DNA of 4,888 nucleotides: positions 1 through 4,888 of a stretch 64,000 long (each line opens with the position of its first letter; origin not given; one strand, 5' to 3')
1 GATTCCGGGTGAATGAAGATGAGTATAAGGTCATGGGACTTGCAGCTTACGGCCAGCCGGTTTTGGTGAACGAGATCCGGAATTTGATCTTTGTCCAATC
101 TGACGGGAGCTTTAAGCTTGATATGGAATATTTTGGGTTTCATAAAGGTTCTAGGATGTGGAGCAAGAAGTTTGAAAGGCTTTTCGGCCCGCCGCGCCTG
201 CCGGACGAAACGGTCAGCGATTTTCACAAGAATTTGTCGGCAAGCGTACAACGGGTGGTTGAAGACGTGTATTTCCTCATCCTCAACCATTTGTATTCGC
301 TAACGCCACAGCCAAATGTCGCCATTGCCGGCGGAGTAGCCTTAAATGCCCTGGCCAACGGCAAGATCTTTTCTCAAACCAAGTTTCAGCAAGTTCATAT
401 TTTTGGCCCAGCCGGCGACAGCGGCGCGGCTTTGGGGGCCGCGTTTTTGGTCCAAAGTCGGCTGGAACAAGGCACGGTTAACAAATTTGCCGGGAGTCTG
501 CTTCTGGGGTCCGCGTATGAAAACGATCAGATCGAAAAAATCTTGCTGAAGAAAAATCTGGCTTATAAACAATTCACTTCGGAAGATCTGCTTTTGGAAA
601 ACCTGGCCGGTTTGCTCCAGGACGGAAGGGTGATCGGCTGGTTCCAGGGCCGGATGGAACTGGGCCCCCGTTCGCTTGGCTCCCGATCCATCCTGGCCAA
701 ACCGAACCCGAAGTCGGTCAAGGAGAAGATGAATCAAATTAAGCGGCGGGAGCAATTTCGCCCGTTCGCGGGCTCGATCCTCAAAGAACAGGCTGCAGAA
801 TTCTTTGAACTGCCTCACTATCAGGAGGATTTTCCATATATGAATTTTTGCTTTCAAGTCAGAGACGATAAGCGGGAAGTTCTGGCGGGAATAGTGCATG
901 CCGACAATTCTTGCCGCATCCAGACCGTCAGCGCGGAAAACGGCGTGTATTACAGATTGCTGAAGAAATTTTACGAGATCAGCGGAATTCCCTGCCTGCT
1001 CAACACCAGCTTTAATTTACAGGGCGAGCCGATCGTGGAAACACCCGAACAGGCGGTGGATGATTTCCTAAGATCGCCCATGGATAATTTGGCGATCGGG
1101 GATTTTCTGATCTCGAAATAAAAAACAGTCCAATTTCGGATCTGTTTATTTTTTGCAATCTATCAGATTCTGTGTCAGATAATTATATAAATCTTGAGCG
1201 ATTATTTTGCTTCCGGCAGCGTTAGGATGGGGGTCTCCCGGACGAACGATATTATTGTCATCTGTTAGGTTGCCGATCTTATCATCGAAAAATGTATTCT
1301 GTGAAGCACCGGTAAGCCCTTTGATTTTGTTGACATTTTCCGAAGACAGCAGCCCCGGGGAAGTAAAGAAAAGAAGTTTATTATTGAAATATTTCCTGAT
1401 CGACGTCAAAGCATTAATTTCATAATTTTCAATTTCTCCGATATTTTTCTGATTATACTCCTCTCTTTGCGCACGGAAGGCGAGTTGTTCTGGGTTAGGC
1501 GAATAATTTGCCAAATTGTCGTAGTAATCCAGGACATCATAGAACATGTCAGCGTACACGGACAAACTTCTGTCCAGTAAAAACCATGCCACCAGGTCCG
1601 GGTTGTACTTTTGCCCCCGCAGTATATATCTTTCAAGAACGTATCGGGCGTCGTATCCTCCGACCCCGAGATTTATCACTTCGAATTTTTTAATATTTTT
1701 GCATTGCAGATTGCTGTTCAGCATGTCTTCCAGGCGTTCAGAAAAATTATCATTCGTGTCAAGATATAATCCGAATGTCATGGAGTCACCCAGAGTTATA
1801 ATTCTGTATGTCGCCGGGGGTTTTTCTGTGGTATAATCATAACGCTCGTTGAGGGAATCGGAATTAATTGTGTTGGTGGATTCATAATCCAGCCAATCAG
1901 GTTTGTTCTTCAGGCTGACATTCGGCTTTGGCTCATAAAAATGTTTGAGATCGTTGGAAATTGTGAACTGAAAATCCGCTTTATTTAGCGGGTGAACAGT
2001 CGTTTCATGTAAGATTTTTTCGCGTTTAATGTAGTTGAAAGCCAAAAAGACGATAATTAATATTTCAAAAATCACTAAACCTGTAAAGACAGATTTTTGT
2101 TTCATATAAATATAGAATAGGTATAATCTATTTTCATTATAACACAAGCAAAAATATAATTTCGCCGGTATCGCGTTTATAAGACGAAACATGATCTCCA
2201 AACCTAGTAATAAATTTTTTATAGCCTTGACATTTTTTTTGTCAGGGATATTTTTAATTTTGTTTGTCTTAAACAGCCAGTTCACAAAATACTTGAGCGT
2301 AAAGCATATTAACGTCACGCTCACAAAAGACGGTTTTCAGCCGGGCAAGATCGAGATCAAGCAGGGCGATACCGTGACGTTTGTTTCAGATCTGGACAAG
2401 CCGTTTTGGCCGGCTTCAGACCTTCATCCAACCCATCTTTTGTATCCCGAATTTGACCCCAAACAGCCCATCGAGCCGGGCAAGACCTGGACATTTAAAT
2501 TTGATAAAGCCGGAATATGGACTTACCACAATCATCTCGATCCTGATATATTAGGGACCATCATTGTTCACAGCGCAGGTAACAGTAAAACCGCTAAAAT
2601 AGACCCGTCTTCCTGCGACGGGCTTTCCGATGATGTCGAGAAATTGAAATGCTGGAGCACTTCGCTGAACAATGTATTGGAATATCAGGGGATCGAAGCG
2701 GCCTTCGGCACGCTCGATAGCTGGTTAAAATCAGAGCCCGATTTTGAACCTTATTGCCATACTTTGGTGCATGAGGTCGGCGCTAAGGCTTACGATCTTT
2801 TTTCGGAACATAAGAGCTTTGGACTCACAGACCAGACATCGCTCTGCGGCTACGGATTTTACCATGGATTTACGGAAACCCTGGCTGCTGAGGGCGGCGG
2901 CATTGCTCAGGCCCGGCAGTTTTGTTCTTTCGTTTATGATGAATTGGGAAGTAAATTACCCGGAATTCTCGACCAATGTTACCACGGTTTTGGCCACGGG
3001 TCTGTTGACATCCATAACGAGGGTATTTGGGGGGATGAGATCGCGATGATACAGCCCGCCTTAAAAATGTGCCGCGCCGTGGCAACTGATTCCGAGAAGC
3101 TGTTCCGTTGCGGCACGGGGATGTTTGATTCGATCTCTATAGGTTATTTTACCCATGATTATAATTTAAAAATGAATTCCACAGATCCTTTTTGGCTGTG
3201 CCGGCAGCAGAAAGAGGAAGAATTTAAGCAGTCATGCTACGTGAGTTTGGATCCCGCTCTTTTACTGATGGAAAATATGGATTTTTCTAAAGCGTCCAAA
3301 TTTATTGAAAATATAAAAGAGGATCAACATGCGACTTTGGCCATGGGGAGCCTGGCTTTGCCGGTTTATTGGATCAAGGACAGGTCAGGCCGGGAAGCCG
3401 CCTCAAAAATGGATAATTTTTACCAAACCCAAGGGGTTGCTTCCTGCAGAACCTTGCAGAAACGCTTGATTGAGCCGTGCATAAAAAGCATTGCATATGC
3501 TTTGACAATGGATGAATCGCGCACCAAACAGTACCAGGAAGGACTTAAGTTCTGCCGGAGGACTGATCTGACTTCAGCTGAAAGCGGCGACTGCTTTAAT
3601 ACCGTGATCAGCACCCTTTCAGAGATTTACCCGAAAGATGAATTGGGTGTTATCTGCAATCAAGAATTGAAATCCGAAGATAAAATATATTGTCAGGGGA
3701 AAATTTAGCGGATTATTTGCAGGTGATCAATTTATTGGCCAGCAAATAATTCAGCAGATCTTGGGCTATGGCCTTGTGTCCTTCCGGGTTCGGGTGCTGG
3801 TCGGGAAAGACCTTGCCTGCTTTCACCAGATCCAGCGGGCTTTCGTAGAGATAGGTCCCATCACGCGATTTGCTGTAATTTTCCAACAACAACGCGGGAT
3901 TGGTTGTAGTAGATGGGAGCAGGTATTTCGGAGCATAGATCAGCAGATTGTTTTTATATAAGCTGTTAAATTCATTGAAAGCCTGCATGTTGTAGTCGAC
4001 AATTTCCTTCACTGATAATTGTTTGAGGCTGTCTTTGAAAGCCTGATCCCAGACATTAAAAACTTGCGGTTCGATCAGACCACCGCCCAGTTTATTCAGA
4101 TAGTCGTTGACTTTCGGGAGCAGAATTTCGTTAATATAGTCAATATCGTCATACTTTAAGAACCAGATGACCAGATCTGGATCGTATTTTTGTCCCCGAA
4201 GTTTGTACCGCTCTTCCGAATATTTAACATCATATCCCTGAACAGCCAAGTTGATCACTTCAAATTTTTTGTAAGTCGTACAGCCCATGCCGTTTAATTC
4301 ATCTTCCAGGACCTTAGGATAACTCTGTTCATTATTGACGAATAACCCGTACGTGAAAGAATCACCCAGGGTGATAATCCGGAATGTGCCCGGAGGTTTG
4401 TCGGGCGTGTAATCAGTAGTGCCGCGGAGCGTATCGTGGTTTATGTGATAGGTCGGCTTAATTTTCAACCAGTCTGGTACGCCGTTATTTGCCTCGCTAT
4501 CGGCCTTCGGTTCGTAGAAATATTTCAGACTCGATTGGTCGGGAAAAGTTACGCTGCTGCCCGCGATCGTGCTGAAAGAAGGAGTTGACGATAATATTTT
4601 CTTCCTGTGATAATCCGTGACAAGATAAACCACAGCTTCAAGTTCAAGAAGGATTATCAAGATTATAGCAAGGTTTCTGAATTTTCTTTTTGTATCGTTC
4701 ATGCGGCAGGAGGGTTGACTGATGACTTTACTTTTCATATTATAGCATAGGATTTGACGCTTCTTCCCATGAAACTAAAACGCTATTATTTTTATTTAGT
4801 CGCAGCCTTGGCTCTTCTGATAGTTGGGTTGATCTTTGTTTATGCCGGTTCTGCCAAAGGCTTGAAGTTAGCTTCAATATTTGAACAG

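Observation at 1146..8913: Duplicated divergent module: SGNH hydrolase paired with a secreted cupredoxin-like / His-Cys-rich protein, plus a domain split in permuted order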

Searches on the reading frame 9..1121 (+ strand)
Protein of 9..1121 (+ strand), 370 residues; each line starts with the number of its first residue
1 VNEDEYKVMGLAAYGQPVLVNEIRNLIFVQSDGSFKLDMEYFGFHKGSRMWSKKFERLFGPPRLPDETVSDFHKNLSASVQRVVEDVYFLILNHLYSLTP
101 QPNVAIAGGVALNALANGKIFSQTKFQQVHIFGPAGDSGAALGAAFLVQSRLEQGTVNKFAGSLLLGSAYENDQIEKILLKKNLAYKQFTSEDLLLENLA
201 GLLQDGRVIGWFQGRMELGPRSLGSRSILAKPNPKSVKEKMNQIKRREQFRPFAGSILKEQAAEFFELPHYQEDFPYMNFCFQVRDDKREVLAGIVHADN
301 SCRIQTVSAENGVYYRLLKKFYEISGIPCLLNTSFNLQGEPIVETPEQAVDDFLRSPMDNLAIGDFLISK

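Call 3: search_protein_families(library=pfam, proteins=[window:9-1121:+], max_evalue=0.1)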
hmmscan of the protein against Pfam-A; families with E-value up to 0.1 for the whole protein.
window:9-1121:+ (370 aa): 3 families
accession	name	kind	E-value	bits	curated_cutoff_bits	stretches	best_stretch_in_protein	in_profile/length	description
PF16861.10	Carbam_trans_C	-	3.9e-63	212.5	27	1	200-370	1-170/170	Carbamoyltransferase C-terminus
PF02543.21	Carbam_trans_N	-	4.5e-29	102.4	24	1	2-145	203-345/346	Carbamoyltransferase N-terminus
PF01300.24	Sua5_yciO_yrdC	-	0.0029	17.5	25.1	1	228-353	19-143/178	Telomere recombination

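Call 4: search_protein_families(library=ncbifam, proteins=[window:9-1121:+], max_evalue=0.1)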
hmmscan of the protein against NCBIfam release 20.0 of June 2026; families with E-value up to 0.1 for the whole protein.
window:9-1121:+ (370 aa): 1 family
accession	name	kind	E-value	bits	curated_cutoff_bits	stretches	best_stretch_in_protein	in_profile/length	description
NF041651.1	nodul_NodU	equivalog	8.3e-39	133.8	1000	1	83-341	285-528/556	nodulation protein NodU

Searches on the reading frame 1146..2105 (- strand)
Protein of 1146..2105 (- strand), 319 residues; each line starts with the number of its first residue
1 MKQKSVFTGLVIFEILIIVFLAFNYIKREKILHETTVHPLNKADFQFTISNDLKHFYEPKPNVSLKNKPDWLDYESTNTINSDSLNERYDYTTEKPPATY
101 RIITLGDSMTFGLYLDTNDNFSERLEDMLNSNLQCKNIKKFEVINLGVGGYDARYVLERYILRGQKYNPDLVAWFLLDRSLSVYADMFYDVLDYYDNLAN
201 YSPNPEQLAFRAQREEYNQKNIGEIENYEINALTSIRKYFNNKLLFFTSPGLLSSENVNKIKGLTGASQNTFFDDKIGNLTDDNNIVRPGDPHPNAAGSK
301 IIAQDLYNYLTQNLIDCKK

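Call 3: search_protein_families(library=pfam, proteins=[window:1146-2105:-], max_evalue=0.1)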
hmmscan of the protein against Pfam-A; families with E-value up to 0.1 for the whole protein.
window:1146-2105:- (319 aa): 3 families
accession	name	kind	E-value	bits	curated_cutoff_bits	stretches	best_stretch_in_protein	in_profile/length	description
PF13472.12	Lipase_GDSL_2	-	5e-06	27.6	32.9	1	105-172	2-66/178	GDSL-like Lipase/Acylhydrolase family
PF00657.28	Lipase_GDSL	-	0.01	16.4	23.6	1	102-304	1-206/208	GDSL-like Lipase/Acylhydrolase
PF00761.25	Polyoma_coat2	-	0.077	13.2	25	0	174-270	201-288/322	Polyomavirus coat protein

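Call 4: search_protein_families(library=ncbifam, proteins=[window:1146-2105:-], max_evalue=0.1)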
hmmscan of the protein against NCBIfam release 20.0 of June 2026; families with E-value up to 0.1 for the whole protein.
window:1146-2105:- (319 aa): 1 family
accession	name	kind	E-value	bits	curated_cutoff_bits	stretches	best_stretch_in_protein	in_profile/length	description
NF047474.1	GDSL_LA_2486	hypoth_equivalog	9.5e-05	21.8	300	1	76-172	62-156/326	LA_2486 family SGNH/GDSL-type esterase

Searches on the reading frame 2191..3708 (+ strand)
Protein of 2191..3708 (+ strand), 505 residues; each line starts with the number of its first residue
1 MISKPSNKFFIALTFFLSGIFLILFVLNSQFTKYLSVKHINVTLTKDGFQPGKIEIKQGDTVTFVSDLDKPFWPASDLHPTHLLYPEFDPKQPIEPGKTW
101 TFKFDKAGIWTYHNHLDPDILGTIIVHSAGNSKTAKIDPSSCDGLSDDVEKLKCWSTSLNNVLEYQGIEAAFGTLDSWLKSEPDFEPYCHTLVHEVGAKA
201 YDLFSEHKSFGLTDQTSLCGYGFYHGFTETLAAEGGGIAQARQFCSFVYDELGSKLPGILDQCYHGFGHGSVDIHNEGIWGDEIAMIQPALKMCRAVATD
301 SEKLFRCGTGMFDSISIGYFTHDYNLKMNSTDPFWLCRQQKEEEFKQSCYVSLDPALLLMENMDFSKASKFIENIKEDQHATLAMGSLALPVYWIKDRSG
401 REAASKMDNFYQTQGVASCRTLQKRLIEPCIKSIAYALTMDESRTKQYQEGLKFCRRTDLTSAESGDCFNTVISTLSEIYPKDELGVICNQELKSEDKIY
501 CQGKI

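Call 3: search_protein_families(library=pfam, proteins=[window:2191-3708:+], max_evalue=0.1)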
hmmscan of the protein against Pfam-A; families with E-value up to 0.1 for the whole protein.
window:2191-3708:+ (505 aa): 1 family
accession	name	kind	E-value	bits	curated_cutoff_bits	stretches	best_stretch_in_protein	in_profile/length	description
PF13473.12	Cupredoxin_1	-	2.9e-06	27.7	27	1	22-126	5-104/104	Cupredoxin-like domain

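Call 4: search_protein_families(library=ncbifam, proteins=[window:2191-3708:+], max_evalue=0.1)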
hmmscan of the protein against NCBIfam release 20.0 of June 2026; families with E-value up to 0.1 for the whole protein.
window:2191-3708:+ (505 aa): 4 families
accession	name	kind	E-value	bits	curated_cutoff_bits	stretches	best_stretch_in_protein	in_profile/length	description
TIGR04246.1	nitrous_NosZ_Gp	equivalog_domain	0.0075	14.6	625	1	38-112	485-557/578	Sec-dependent nitrous-oxide reductase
TIGR02375.1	pseudoazurin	equivalog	0.017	14.9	109.85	1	48-128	11-88/116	pseudoazurin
TIGR02656.1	cyanin_plasto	equivalog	0.019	15.4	87.85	1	48-125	13-97/99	plastocyanin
NF051440.1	CuResCopIPSEAE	equivalog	0.053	13.3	280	0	38-65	41-68/180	copper-resistant cuproprotein CopI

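Call 56: predict_structure(alignment_id=A5)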
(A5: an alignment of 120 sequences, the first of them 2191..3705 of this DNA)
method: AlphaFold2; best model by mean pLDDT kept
length: 505 residues; sequences in the alignment: 120
mean_pLDDT: 91.8   pTM: 0.85
mean pLDDT of the five models: 91.8, 90.8, 90.3, 90.2, 89.6
residues with pLDDT >= 90: 386; 70-90: 95; 50-70: 21; < 50: 3
segments of 3 or more residues with pLDDT < 50: none
pLDDT, mean of each block of 10 residues (from residue 1): 65 94 92 81 97 95 97 79 79 93 92 87 90 64 85 90 95 94 90 94 95 91 91 86 94 92 93 88 96 95 97 96 94 98 98 97 98 98 98 91 95 98 98 97 84 98 98 93 94 96 89
secondary structure, 60 per line:
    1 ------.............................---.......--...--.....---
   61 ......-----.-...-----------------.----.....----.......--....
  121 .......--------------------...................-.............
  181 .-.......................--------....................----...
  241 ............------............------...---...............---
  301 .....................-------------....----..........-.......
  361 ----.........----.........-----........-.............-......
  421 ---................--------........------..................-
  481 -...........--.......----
elements in order: H7-35 E39-45 E48-50 E53-57 E61-66 E74-76 E99-103 E108-114 E117-127 H148-166 H168-181 H183-205 H214-233 H238-252 H259-270 H283-297 H301-321 H335-338 H343-352 H354-360 H365-373 H378-386 H392-399 H401-413 H415-420 H424-439 H448-455 H462-479 H482-492 H495-501

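Call 58: fold_search(model_id=the predicted structure, library=pdb)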
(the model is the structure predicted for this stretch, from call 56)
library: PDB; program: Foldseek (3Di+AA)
matches with E <= 10: 1241; with E <= 0.001: 39
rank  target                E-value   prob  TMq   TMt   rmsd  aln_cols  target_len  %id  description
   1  1bxu                  7.0e-05  1.00  0.16  0.78   2.7        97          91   27  OXIDIZED PLASTOCYANIN FROM SYNECHOCOCCUS SP. (released 1999-06-15)
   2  4r0o_A                9.8e-05  1.00  0.16  0.68   3.5       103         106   24  Crystal structure of PEGylated plastocyanin at 4.2 A resolution (released 2015-10-07)
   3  2plt                  1.0e-04  1.00  0.16  0.74   3.8        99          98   27  STRUCTURE DETERMINATION OF PLASTOCYANIN FROM A CRYSTAL SPECIMEN WITH HEMIHEDRAL TWINNING FRACTION OF ONE-HALF (released 1993-10-31)
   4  1pcs                  1.4e-04  1.00  0.16  0.75   3.4        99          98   22  THE 2.15 A CRYSTAL STRUCTURE OF A TRIPLE MUTANT PLASTOCYANIN FROM THE CYANOBACTERIUM SYNECHOCYSTIS SP. PCC 6803 (released 1997-12-17)
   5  3cvd_A                1.9e-04  1.00  0.16  0.70   3.6       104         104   24  Regulation of Protein Function: Crystal Packing Interfaces and Conformational Dimerization (released 2008-07-08)
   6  1baw_A                2.0e-04  1.00  0.16  0.70   3.6       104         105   24  PLASTOCYANIN FROM PHORMIDIUM LAMINOSUM (released 1999-03-02)
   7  2w88_A                2.2e-04  1.00  0.16  0.68   3.6       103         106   24  Plastocyanin variant with N-terminal Methionine - open structure (released 2009-10-27)
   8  1sf3                  2.4e-04  1.00  0.16  0.71   5.6        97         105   21  Structure of the reduced form of the P94A mutant of amicyanin (released 2004-07-27)
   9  3bqv                  3.0e-04  1.00  0.16  0.70   3.4       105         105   23  Crystal Structure of the double mutant D44A D45A Plastocyanin from Phormidium laminosum (released 2009-01-06)
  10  1byp                  3.6e-04  1.00  0.16  0.73   3.8        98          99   19  E43K,D44K DOUBLE MUTANT PLASTOCYANIN FROM SILENE (released 1999-10-19)
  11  1sfd_A                3.9e-04  1.00  0.16  0.70   3.9        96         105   20  oxidized form of amicyanin mutant P94F (released 2004-07-27)
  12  3cvb_A                3.9e-04  1.00  0.16  0.71   3.5       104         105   24  Regulation of Protein Function: Crystal Packing Interfaces and Conformational Dimerization (released 2008-07-08)
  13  5fc9_A                4.2e-04  1.00  0.15  0.74   3.6       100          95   18  Novel Purple Cupredoxin from Nitrosopumilus maritimus (released 2016-05-11)
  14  5ysg_A                4.4e-04  1.00  0.15  0.54   8.4       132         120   14  X-ray Crystal Structure of Pseudoazurin Met16Gly Variant, Reduced Form. (released 2018-11-14)
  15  3paz                  4.8e-04  1.00  0.16  0.55   7.8       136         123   18  REDUCED NATIVE PSEUDOAZURIN FROM A. FAECALIS (released 1997-08-20)
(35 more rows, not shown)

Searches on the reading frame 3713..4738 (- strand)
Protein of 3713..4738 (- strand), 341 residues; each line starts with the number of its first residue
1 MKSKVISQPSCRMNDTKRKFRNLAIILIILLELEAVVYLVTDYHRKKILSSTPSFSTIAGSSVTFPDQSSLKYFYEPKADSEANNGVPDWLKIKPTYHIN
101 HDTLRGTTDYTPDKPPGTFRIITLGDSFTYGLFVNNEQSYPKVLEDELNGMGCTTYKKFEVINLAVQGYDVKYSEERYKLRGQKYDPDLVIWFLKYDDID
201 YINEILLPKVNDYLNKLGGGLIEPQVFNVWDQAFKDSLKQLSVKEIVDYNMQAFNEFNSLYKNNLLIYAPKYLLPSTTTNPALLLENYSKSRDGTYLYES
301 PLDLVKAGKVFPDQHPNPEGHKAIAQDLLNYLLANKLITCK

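Call 3: search_protein_families(library=pfam, proteins=[window:3713-4738:-], max_evalue=0.1)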
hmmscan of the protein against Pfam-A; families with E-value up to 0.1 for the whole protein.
window:3713-4738:- (341 aa): 2 families
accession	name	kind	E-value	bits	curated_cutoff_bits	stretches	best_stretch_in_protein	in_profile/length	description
PF13472.12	Lipase_GDSL_2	-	1.8e-06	29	32.9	1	124-193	2-69/178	GDSL-like Lipase/Acylhydrolase family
PF00657.28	Lipase_GDSL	-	6.8e-06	26.8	23.6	1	121-327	1-207/208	GDSL-like Lipase/Acylhydrolase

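Call 4: search_protein_families(library=ncbifam, proteins=[window:3713-4738:-], max_evalue=0.1)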
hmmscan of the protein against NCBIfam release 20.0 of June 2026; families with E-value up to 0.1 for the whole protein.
window:3713-4738:- (341 aa): 2 families
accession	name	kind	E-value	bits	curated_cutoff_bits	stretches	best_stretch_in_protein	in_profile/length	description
NF047475.1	GDSL_LA_2490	hypoth_equivalog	0.00071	18.9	325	1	97-201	65-161/431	LA_2490 family SGNH/GDSL-type esterase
NF045905.1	TransRegLelALeg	equivalog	0.0068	15.7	500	1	183-292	89-197/305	LysR family transcriptional regulator LelA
